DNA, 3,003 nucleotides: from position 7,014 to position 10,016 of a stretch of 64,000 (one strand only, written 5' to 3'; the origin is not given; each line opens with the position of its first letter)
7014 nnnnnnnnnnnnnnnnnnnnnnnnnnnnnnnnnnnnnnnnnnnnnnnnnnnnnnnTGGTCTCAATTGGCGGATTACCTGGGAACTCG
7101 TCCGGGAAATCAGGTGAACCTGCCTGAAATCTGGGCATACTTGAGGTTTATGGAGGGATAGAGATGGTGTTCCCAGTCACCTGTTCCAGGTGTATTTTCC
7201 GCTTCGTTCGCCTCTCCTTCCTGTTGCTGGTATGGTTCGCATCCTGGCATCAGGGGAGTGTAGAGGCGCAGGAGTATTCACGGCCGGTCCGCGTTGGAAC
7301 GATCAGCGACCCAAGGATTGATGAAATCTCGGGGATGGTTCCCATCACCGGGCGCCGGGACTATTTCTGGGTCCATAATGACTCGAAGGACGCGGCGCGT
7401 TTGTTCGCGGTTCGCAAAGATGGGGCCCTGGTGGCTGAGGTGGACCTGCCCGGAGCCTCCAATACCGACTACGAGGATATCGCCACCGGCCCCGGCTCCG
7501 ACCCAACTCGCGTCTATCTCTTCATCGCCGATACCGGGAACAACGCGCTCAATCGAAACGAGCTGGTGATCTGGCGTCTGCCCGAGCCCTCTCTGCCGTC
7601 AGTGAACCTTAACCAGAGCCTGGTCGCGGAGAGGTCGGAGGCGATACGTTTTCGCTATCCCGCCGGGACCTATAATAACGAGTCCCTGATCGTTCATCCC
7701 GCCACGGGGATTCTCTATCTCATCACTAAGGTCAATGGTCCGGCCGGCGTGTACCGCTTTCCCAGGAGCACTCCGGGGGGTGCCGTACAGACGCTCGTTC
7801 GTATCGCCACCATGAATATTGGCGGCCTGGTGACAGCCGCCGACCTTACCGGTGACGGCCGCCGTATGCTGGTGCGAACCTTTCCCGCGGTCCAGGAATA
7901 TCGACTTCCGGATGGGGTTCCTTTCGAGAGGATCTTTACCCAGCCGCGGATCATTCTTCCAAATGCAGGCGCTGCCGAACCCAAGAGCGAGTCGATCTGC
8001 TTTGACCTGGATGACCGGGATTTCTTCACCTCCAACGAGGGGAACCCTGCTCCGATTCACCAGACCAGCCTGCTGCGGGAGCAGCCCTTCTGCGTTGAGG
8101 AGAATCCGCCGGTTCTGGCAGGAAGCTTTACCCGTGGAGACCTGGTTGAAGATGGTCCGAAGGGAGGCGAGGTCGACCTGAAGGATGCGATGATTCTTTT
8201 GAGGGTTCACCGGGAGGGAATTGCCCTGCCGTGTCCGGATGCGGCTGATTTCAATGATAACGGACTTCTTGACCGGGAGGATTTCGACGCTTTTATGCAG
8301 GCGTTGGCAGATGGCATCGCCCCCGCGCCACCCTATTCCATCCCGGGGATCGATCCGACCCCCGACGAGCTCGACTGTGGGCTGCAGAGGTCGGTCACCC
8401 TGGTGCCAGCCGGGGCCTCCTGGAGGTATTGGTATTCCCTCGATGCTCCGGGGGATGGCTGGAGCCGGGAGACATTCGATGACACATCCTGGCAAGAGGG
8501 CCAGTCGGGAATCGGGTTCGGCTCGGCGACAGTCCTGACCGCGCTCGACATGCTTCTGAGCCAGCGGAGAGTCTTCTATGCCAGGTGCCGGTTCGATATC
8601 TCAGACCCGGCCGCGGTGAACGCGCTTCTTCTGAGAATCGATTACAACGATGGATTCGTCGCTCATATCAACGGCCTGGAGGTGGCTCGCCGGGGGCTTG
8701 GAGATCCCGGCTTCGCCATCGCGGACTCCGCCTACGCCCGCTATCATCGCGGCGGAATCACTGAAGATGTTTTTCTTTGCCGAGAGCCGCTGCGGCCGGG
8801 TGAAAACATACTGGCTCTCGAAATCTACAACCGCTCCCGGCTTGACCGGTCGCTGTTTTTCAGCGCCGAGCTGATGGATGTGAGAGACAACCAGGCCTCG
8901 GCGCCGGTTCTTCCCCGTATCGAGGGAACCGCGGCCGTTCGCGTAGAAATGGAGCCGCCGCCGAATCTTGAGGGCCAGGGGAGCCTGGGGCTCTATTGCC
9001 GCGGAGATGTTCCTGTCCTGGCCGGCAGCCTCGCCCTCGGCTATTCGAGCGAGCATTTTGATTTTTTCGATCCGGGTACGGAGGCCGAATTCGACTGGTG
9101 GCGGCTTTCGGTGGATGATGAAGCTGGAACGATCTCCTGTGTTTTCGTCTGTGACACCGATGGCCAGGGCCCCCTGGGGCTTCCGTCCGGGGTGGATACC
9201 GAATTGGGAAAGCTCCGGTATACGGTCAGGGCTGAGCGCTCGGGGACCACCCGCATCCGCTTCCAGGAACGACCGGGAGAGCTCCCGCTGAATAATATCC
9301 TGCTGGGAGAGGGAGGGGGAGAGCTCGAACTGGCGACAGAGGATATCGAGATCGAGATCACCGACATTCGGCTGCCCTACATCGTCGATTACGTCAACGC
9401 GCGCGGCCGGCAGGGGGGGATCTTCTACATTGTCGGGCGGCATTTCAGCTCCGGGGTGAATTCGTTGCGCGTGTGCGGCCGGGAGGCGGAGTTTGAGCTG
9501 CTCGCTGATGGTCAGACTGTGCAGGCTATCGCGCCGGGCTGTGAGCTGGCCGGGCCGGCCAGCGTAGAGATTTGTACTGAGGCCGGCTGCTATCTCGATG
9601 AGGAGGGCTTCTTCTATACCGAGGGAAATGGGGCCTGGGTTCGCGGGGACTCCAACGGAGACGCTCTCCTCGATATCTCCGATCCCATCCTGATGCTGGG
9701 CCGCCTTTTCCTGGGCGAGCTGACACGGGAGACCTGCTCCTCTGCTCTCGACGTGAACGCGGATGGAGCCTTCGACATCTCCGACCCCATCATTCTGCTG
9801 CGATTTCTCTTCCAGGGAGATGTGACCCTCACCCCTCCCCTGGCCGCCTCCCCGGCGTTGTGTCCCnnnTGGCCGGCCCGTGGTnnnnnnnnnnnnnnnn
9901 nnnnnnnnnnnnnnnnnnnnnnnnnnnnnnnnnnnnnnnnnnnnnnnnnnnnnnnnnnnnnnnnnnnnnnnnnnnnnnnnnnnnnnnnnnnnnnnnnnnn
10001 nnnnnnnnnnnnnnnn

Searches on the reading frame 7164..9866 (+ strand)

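Call 10: search_protein_families(library=pfam, proteins=[window:7164-9866:+], max_evalue=0.001)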
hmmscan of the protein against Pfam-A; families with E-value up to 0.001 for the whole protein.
window:7164-9866:+ (901 aa): 1 family
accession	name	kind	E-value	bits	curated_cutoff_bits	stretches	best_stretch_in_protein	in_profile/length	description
PF00404.24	Dockerin_1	-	7.4e-05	23.3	22.9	0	828-880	2-54/57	Dockerin type I domain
